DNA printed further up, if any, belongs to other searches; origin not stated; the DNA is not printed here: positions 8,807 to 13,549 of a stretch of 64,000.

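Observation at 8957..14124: ElbD-like four-domain enzyme (FAR - acyl-AMP ligase - ACP - PlsC) with downstream HAD-IB hydrolase: candidate ether/alkyl-lipid or fatty-alcohol lipid pathway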

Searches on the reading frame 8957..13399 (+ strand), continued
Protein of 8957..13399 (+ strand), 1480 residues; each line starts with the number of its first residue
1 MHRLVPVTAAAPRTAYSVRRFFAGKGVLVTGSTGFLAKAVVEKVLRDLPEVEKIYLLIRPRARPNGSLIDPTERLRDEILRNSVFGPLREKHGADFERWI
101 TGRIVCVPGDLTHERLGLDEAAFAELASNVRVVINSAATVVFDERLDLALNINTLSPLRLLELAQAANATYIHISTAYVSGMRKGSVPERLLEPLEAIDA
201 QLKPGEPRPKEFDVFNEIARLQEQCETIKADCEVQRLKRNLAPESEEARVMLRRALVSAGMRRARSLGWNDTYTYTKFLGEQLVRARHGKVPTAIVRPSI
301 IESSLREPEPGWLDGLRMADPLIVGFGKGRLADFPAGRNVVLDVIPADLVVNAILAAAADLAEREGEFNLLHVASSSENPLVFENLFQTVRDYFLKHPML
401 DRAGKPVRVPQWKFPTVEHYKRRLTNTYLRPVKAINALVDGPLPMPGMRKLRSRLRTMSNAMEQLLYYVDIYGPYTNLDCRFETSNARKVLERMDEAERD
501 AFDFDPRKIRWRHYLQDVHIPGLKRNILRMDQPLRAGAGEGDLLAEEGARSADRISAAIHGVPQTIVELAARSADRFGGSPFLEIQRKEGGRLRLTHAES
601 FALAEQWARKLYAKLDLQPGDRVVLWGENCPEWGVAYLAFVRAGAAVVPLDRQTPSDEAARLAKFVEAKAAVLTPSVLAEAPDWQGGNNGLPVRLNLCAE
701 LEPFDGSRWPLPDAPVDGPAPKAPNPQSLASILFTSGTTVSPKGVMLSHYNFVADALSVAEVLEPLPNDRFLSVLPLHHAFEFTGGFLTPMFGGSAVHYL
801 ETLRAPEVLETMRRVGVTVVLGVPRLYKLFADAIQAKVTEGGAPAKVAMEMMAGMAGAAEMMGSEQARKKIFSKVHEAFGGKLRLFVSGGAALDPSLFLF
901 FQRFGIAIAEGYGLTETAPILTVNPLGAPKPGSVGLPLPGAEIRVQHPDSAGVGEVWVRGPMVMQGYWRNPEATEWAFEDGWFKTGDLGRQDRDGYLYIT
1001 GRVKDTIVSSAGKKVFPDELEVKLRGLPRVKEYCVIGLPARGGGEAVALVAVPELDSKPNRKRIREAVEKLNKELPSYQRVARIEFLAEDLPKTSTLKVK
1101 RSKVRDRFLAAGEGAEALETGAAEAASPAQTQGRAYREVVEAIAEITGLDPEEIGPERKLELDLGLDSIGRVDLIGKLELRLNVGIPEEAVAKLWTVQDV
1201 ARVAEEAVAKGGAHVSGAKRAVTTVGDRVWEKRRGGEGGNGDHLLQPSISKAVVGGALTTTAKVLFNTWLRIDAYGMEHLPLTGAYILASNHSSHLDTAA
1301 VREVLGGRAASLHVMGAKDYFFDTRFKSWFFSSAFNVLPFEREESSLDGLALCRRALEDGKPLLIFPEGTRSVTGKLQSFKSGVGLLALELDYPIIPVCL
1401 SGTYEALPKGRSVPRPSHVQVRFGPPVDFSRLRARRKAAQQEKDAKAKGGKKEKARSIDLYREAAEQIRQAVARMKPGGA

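Call 8: find_homologous_proteins(query=window:8957-13399:+, max_evalue=1e-10)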
Query window:8957-13399:+ (1480 aa): 1078 proteins with E <= 1e-10 among 8000 candidates; the best 120 are listed.
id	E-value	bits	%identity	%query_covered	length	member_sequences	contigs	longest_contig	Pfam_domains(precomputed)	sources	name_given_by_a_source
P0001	0.0e+0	3232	97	100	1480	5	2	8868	PF00550.32,PF03015.25,PF00501.35,PF23562.3,PF13193.13,PF07993.19,PF01553.27,PF01370.28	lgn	-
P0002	0.0e+0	2146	65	100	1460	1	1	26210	PF00550.32,PF03015.25,PF00501.35,PF07993.19,PF01553.27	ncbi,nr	ncbi:MAG: AMP-binding protein [Planctomycetota bacterium]|nr:AMP-binding protein [Planctomycetota ba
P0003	0.0e+0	2122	65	100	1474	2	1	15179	PF00550.32,PF03015.25,PF00501.35,PF13193.13,PF07993.19,PF01553.27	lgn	-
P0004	0.0e+0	2122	65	99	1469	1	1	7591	PF00550.32,PF03015.25,PF00501.35,PF13193.13,PF07993.19,PF01553.27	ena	-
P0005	0.0e+0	2043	63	99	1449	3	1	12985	PF00550.32,PF03015.25,PF00501.35,PF13193.13,PF07993.19,PF01553.27,PF01370.28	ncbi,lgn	ncbi:MAG: hypothetical protein AMXMBFR7_47550 [Planctomycetota bacterium]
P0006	0.0e+0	2035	64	99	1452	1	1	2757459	PF00550.32,PF03015.25,PF00501.35,PF07993.19,PF01553.27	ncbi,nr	ncbi:MAG: AMP-binding protein [Planctomycetota bacterium]|nr:AMP-binding protein [Planctomycetota ba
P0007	0.0e+0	2013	62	99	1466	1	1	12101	PF00550.32,PF03015.25,PF00501.35,PF07993.19,PF01553.27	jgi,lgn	-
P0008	0.0e+0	2006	62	99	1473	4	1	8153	PF00550.32,PF03015.25,PF00501.35,PF07993.19,PF01553.27,PF01370.28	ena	-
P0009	0.0e+0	1942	59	99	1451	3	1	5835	PF04321.24,PF00550.32,PF03015.25,PF00501.35,PF13193.13,PF07993.19,PF01553.27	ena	-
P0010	0.0e+0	1939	60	99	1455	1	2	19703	PF00550.32,PF03015.25,PF00501.35,PF13193.13,PF07993.19,PF01553.27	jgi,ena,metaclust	metaclust:\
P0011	0.0e+0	1928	60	99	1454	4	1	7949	PF00550.32,PF03015.25,PF00501.35,PF23562.3,PF07993.19,PF01553.27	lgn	-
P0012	0.0e+0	1890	58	99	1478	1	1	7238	PF03015.25,PF00501.35,PF07993.19,PF01553.27,PF01370.28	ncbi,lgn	-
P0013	0.0e+0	1881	59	96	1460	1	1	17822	PF03015.25,PF00501.35,PF23562.3,PF13193.13,PF07993.19,PF01553.27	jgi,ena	-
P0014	0.0e+0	1865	58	96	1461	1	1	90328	PF03015.25,PF00501.35,PF13193.13,PF07993.19,PF01553.27,PF01370.28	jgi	jgi:long-chain acyl-CoA synthetase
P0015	0.0e+0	1863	58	98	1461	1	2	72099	PF03015.25,PF00501.35,PF07993.19,PF01553.27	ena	-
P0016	0.0e+0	1861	58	99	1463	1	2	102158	PF03015.25,PF00501.35,PF23562.3,PF13193.13,PF07993.19,PF01553.27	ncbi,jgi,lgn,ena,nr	ncbi:MAG TPA: AMP-binding protein [Planctomycetota bacterium]|nr:AMP-binding protein [Planctomycetot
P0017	0.0e+0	1856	57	99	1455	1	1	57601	PF00550.32,PF03015.25,PF00501.35,PF13193.13,PF07993.19,PF01553.27,PF01370.28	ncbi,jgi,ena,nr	ncbi:MAG TPA: AMP-binding protein [Planctomycetota bacterium]|nr:AMP-binding protein [Planctomycetot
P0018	0.0e+0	1852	57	98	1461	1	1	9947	PF00550.32,PF03015.25,PF00501.35,PF23562.3,PF07993.19,PF01553.27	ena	-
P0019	0.0e+0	1846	58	96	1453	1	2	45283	PF00550.32,PF03015.25,PF00501.35,PF13193.13,PF07993.19,PF01553.27,PF01370.28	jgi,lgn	-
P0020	0.0e+0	1845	58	98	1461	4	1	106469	PF03015.25,PF00501.35,PF13193.13,PF07993.19,PF01553.27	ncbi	-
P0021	0.0e+0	1835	57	99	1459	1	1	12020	PF03015.25,PF00501.35,PF13193.13,PF07993.19,PF01553.27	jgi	jgi:long-chain acyl-CoA synthetase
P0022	0.0e+0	1835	58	96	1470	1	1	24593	PF03015.25,PF00501.35,PF13193.13,PF07993.19,PF01553.27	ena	-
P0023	0.0e+0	1829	57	99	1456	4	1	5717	PF03015.25,PF00501.35,PF13193.13,PF07993.19,PF01553.27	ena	-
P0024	0.0e+0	1826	57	99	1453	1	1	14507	PF03015.25,PF00501.35,PF07993.19,PF01553.27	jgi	-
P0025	0.0e+0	1820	58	98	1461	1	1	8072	PF03015.25,PF00501.35,PF13193.13,PF07993.19,PF01553.27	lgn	-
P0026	0.0e+0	1817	57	98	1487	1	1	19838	PF04321.24,PF03015.25,PF00501.35,PF13193.13,PF07993.19,PF01553.27,PF01370.28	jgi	-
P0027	0.0e+0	1816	57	99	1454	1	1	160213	PF00550.32,PF03015.25,PF00501.35,PF13193.13,PF07993.19,PF01553.27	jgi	-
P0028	0.0e+0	1812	57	96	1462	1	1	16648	PF00550.32,PF03015.25,PF00501.35,PF23562.3,PF07993.19,PF01553.27,PF01370.28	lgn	-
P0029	0.0e+0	1809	57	99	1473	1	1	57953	PF00550.32,PF03015.25,PF00501.35,PF13193.13,PF07993.19,PF01553.27,PF01370.28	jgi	jgi:long-chain acyl-CoA synthetase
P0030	0.0e+0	1805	58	96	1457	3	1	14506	PF03015.25,PF00501.35,PF13193.13,PF07993.19,PF01553.27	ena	-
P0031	0.0e+0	1804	56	98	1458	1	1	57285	PF03015.25,PF00501.35,PF13193.13,PF07993.19,PF01553.27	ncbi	-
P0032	0.0e+0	1793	56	99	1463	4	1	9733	PF00550.32,PF03015.25,PF00501.35,PF23562.3,PF13193.13,PF07993.19,PF01553.27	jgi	jgi:long-chain acyl-CoA synthetase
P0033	0.0e+0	1790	56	98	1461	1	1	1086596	PF03015.25,PF00501.35,PF13193.13,PF07993.19,PF01553.27,PF01370.28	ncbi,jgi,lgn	ncbi:MAG TPA: AMP-binding protein [Planctomycetota bacterium]|jgi:long-chain acyl-CoA synthetase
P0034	0.0e+0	1789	57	98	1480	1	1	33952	PF03015.25,PF00501.35,PF13193.13,PF07993.19,PF01553.27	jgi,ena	-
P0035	0.0e+0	1785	57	99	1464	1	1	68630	PF00550.32,PF03015.25,PF00501.35,PF13193.13,PF07993.19,PF01553.27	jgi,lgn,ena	-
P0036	0.0e+0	1783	56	98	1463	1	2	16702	PF00550.32,PF03015.25,PF00501.35,PF23562.3,PF13193.13,PF07993.19,PF01553.27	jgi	jgi:long-chain acyl-CoA synthetase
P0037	0.0e+0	1775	56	99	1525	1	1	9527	PF00550.32,PF03015.25,PF00501.35,PF13193.13,PF07993.19,PF01553.27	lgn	-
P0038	0.0e+0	1752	55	96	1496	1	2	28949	PF00550.32,PF03015.25,PF00501.35,PF13193.13,PF07993.19,PF01553.27,PF01370.28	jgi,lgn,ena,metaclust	metaclust:\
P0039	0.0e+0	1748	56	98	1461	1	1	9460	PF00550.32,PF03015.25,PF00501.35,PF13193.13,PF07993.19,PF01553.27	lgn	-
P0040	0.0e+0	1743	56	98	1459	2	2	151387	PF00550.32,PF03015.25,PF00501.35,PF13193.13,PF07993.19,PF01553.27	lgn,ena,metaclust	metaclust:\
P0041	0.0e+0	1741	55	98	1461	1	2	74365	PF00550.32,PF03015.25,PF00501.35,PF13193.13,PF07993.19,PF01553.27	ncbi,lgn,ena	ncbi:MAG: AMP-binding protein [Verrucomicrobiota bacterium]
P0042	0.0e+0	1741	56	98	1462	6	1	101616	PF00550.32,PF03015.25,PF00501.35,PF13193.13,PF07993.19,PF01553.27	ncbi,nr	ncbi:MAG: AMP-binding protein [Verrucomicrobiae bacterium]|nr:AMP-binding protein [Verrucomicrobiae 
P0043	0.0e+0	1738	55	97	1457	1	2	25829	PF00550.32,PF03015.25,PF00501.35,PF13193.13,PF07993.19,PF01553.27,PF01370.28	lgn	-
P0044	0.0e+0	1734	55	99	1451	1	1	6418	PF00550.32,PF03015.25,PF00501.35,PF13193.13,PF07993.19,PF01553.27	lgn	-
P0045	0.0e+0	1733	55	98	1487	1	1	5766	PF00550.32,PF03015.25,PF00501.35,PF13193.13,PF07993.19,PF01553.27,PF01370.28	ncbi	ncbi:MAG: AMP-binding protein [Planctomycetota bacterium]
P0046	0.0e+0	1717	55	99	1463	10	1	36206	PF00550.32,PF03015.25,PF00501.35,PF23562.3,PF13193.13,PF07993.19,PF01553.27,PF01370.28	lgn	-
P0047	0.0e+0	1716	53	98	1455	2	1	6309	PF00550.32,PF03015.25,PF00501.35,PF13193.13,PF07993.19,PF01553.27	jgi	jgi:long-chain acyl-CoA synthetase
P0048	0.0e+0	1711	54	99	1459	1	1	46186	PF00550.32,PF03015.25,PF00501.35,PF13193.13,PF07993.19,PF01553.27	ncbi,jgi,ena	jgi:long-chain acyl-CoA synthetase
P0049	0.0e+0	1705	54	99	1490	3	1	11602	PF04321.24,PF00550.32,PF03015.25,PF00501.35,PF13193.13,PF07993.19,PF01553.27,PF01370.28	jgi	jgi:long-chain acyl-CoA synthetase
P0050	0.0e+0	1683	53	99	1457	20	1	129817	PF00550.32,PF03015.25,PF00501.35,PF23562.3,PF13193.13,PF07993.19,PF01553.27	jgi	jgi:long-chain acyl-CoA synthetase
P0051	0.0e+0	1681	52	99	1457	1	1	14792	PF00550.32,PF03015.25,PF00501.35,PF13193.13,PF07993.19,PF01553.27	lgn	-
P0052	0.0e+0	1678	52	99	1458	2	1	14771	PF00550.32,PF03015.25,PF00501.35,PF07993.19,PF01553.27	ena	-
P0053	0.0e+0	1675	53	99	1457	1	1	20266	PF00550.32,PF03015.25,PF00501.35,PF13193.13,PF07993.19,PF01553.27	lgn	-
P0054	0.0e+0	1660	52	99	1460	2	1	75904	PF00550.32,PF03015.25,PF00501.35,PF13193.13,PF07993.19,PF01553.27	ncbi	ncbi:MAG: AMP-binding protein [Verrucomicrobiia bacterium]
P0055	0.0e+0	1657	52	99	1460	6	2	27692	PF00550.32,PF03015.25,PF00501.35,PF13193.13,PF07993.19,PF01553.27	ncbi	ncbi:MAG: AMP-binding protein [Limisphaerales bacterium]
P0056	0.0e+0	1611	50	99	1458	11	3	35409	PF00550.32,PF03015.25,PF00501.35,PF23562.3,PF13193.13,PF07993.19,PF01553.27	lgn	-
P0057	0.0e+0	1603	63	78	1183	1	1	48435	PF00550.32,PF03015.25,PF00501.35,PF13193.13,PF01553.27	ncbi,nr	ncbi:MAG: AMP-binding protein [Planctomycetes bacterium]|nr:AMP-binding protein [Planctomycetota bac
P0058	0.0e+0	1440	61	69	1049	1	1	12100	PF03015.25,PF00501.35,PF07993.19,PF01370.28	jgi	jgi:long-chain acyl-CoA synthetase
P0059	0.0e+0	1208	43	96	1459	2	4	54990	PF00550.32,PF03015.25,PF00501.35,PF13193.13,PF07993.19,PF01553.27,PF01370.28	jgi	-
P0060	0.0e+0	1202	41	99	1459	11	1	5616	PF00550.32,PF03015.25,PF00501.35,PF13193.13,PF07993.19,PF01553.27,PF01370.28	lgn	-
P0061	0.0e+0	1197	43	95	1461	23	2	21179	PF00550.32,PF03015.25,PF00501.35,PF13193.13,PF07993.19,PF01553.27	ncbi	-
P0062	0.0e+0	1185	42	94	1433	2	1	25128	PF03015.25,PF00501.35,PF13193.13,PF07993.19,PF01553.27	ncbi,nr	ncbi:MAG: AMP-binding protein [Planctomycetes bacterium]|nr:AMP-binding protein [Planctomycetota bac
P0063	0.0e+0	1178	41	96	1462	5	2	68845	PF00550.32,PF03015.25,PF00501.35,PF13193.13,PF07993.19,PF01553.27,PF01370.28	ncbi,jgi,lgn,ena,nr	ncbi:MAG: AMP-binding protein [Planctomycetota bacterium]|nr:AMP-binding protein [Planctomycetota ba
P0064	0.0e+0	1153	41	99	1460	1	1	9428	PF00550.32,PF03015.25,PF00501.35,PF07993.19,PF01553.27,PF01370.28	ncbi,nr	ncbi:MAG: AMP-binding protein [Candidatus Latescibacteria bacterium]|nr:AMP-binding protein [Candida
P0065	0.0e+0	1139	42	99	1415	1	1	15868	PF00550.32,PF03015.25,PF00501.35,PF13193.13,PF07993.19,PF01553.27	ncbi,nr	ncbi:MAG: AMP-binding protein [Armatimonadetes bacterium]|nr:AMP-binding protein [Armatimonadota bac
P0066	0.0e+0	1124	41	99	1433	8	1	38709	PF00550.32,PF03015.25,PF00501.35,PF13193.13,PF07993.19,PF01553.27,PF01370.28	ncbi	-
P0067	0.0e+0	1124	41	99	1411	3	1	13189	PF00550.32,PF03015.25,PF00501.35,PF13193.13,PF07993.19,PF01553.27,PF01370.28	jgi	jgi:long-chain acyl-CoA synthetase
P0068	0.0e+0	1123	42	99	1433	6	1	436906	PF00550.32,PF03015.25,PF00501.35,PF13193.13,PF07993.19,PF01553.27,PF01370.28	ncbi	-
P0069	0.0e+0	1119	41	99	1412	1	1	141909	PF00550.32,PF03015.25,PF00501.35,PF13193.13,PF07993.19,PF01553.27,PF01370.28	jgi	jgi:long-chain acyl-CoA synthetase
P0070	0.0e+0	1117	44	96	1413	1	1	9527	PF00550.32,PF03015.25,PF00501.35,PF13193.13,PF07993.19,PF01553.27,PF01370.28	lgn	-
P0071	0.0e+0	1117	41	99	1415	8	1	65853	PF00550.32,PF03015.25,PF00501.35,PF13193.13,PF07993.19,PF01553.27,PF01370.28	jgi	jgi:long-chain acyl-CoA synthetase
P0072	0.0e+0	1114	42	99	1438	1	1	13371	PF00550.32,PF03015.25,PF00501.35,PF13193.13,PF07993.19,PF01553.27,PF01370.28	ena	-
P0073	0.0e+0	1113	41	99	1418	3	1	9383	PF00550.32,PF03015.25,PF00501.35,PF13193.13,PF07993.19,PF01553.27,PF01370.28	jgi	-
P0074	0.0e+0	1112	44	95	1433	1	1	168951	PF00550.32,PF03015.25,PF00501.35,PF13193.13,PF07993.19,PF01553.27,PF01370.28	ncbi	-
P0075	0.0e+0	1111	53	65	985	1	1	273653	PF03015.25,PF00501.35,PF13193.13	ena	-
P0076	0.0e+0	1109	43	95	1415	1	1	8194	PF00550.32,PF03015.25,PF00501.35,PF13193.13,PF07993.19,PF01553.27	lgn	-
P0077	0.0e+0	1108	41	99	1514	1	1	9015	PF00550.32,PF03015.25,PF00501.35,PF07993.19,PF01553.27,PF01370.28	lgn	-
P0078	0.0e+0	1107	41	99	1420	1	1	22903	PF00550.32,PF03015.25,PF00501.35,PF13193.13,PF07993.19,PF01553.27,PF01370.28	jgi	jgi:long-chain acyl-CoA synthetase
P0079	0.0e+0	1106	39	99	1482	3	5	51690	PF00550.32,PF03015.25,PF00501.35,PF23562.3,PF13193.13,PF07993.19,PF01553.27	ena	-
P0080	0.0e+0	1105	39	99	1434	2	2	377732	PF00550.32,PF03015.25,PF00501.35,PF13193.13,PF07993.19,PF01553.27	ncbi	-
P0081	0.0e+0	1105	42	100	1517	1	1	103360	PF00550.32,PF03015.25,PF00501.35,PF07993.19,PF01553.27,PF01370.28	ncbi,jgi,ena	-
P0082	0.0e+0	1102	43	95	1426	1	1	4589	PF00550.32,PF03015.25,PF00501.35,PF07993.19,PF01553.27,PF01370.28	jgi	jgi:long-chain acyl-CoA synthetase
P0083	0.0e+0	1102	41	96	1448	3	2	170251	PF00550.32,PF03015.25,PF00501.35,PF07993.19,PF01553.27,PF01370.28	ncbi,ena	-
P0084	0.0e+0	1098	41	99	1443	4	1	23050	PF00550.32,PF03015.25,PF00501.35,PF13193.13,PF07993.19,PF01553.27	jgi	jgi:long-chain acyl-CoA synthetase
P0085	0.0e+0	1097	40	99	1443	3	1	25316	PF00550.32,PF03015.25,PF00501.35,PF07993.19,PF01553.27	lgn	-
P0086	0.0e+0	1096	42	96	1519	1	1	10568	PF00550.32,PF03015.25,PF00501.35,PF07993.19,PF01553.27,PF01370.28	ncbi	-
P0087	0.0e+0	1094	40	99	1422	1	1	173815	PF00550.32,PF03015.25,PF00501.35,PF13193.13,PF07993.19,PF01553.27,PF01370.28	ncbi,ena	-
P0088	0.0e+0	1093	40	100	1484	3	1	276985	PF03015.25,PF00501.35,PF13193.13,PF07993.19,PF01553.27,PF01370.28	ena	-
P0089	0.0e+0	1088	40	99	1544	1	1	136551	PF00550.32,PF03015.25,PF00501.35,PF07993.19,PF01553.27,PF01370.28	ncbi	ncbi:MAG: AMP-binding protein [bacterium]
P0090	0.0e+0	1087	42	99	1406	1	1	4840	PF03015.25,PF00501.35,PF13193.13,PF07993.19,PF01553.27,PF01370.28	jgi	jgi:long-chain acyl-CoA synthetase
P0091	0.0e+0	1085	40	99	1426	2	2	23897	PF00550.32,PF03015.25,PF00501.35,PF13193.13,PF07993.19,PF01553.27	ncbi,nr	ncbi:MAG: AMP-binding protein [Armatimonadetes bacterium]|nr:AMP-binding protein [Armatimonadota bac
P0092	0.0e+0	1085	39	99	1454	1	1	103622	PF00550.32,PF03015.25,PF00501.35,PF07993.19,PF01553.27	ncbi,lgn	-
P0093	0.0e+0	1084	41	98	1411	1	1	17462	PF00550.32,PF03015.25,PF00501.35,PF13193.13,PF07993.19,PF01553.27,PF01370.28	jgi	jgi:long-chain acyl-CoA synthetase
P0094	0.0e+0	1082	40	95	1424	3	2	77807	PF00550.32,PF03015.25,PF00501.35,PF13193.13,PF07993.19,PF01553.27,PF01370.28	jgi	jgi:long-chain acyl-CoA synthetase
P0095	0.0e+0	1079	39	99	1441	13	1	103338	PF00550.32,PF03015.25,PF00501.35,PF13193.13,PF07993.19,PF01553.27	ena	-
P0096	0.0e+0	1079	40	98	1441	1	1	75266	PF00550.32,PF03015.25,PF00501.35,PF13193.13,PF07993.19,PF01553.27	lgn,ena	-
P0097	0.0e+0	1079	41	99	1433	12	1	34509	PF00550.32,PF03015.25,PF00501.35,PF13193.13,PF07993.19,PF01553.27,PF01370.28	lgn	-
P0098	0.0e+0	1078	41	99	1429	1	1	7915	PF03015.25,PF00501.35,PF13193.13,PF07993.19,PF01553.27,PF01370.28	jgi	jgi:long-chain acyl-CoA synthetase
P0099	0.0e+0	1076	40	98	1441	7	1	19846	PF00550.32,PF03015.25,PF00501.35,PF23562.3,PF13193.13,PF07993.19,PF01553.27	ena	-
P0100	0.0e+0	1075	40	98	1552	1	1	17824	PF00550.32,PF03015.25,PF00501.35,PF07993.19,PF01553.27,PF01370.28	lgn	-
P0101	0.0e+0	1072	40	99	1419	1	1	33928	PF00550.32,PF03015.25,PF00501.35,PF13193.13,PF07993.19,PF01553.27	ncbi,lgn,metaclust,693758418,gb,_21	metaclust:\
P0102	0.0e+0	1072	42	96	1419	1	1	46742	PF00550.32,PF03015.25,PF00501.35,PF13193.13,PF07993.19,PF01553.27,PF01370.28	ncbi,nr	ncbi:MAG: AMP-binding protein [Planctomycetes bacterium]|nr:AMP-binding protein [Planctomycetota bac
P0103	0.0e+0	1070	40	99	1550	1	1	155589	PF00550.32,PF03015.25,PF00501.35,PF07993.19,PF01553.27,PF01370.28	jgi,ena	-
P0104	0.0e+0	1070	39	99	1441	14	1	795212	PF00550.32,PF03015.25,PF00501.35,PF13193.13,PF07993.19,PF01553.27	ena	-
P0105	0.0e+0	1069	41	98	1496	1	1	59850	PF00550.32,PF03015.25,PF00501.35,PF07993.19,PF01553.27,PF01370.28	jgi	jgi:long-chain acyl-CoA synthetase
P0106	0.0e+0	1068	39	98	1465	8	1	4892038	PF00550.32,PF03015.25,PF00501.35,PF13193.13,PF07993.19,PF01553.27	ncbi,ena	-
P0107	0.0e+0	1067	40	98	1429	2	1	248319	PF00550.32,PF03015.25,PF00501.35,PF23562.3,PF13193.13,PF07993.19,PF01553.27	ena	-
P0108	0.0e+0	1067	40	98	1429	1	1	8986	PF00550.32,PF03015.25,PF00501.35,PF23562.3,PF13193.13,PF07993.19,PF01553.27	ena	-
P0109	0.0e+0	1066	41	96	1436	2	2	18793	PF00550.32,PF03015.25,PF00501.35,PF13193.13,PF07993.19,PF01553.27,PF01370.28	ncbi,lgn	ncbi:MAG: AMP-binding protein [Phycisphaerae bacterium]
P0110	0.0e+0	1065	42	74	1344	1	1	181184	PF03015.25,PF00501.35,PF13193.13,PF07993.19,PF01553.27,PF01370.28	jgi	jgi:long-chain acyl-CoA synthetase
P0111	0.0e+0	1064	39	99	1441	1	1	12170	PF00550.32,PF03015.25,PF00501.35,PF13193.13,PF07993.19,PF01553.27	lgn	-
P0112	0.0e+0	1062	40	98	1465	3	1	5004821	PF00550.32,PF03015.25,PF00501.35,PF13193.13,PF07993.19,PF01553.27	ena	-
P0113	0.0e+0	1061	41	96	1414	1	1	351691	PF00550.32,PF03015.25,PF00501.35,PF07993.19,PF01553.27,PF01370.28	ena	-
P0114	0.0e+0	1060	43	74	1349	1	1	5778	PF03015.25,PF00501.35,PF13193.13,PF07993.19,PF01553.27,PF01370.28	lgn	-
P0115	0.0e+0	1060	41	74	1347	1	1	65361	PF03015.25,PF00501.35,PF13193.13,PF07993.19,PF01553.27,PF01370.28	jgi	jgi:long-chain acyl-CoA synthetase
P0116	0.0e+0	1059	39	95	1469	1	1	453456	PF00550.32,PF03015.25,PF00501.35,PF13193.13,PF07993.19,PF01553.27,PF01370.28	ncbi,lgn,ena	-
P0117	0.0e+0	1059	41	96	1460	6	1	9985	PF04321.24,PF00550.32,PF03015.25,PF00501.35,PF07993.19,PF01553.27,PF01370.28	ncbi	-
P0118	0.0e+0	1057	39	98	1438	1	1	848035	PF00550.32,PF03015.25,PF00501.35,PF13193.13,PF07993.19,PF01553.27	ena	-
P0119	0.0e+0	1057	42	95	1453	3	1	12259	PF04321.24,PF00550.32,PF03015.25,PF00501.35,PF13193.13,PF07993.19,PF01553.27,PF01370.28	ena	-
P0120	0.0e+0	1057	41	96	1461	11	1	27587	PF04321.24,PF00550.32,PF03015.25,PF00501.35,PF07993.19,PF01553.27,PF01370.28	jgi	jgi:long-chain acyl-CoA synthetase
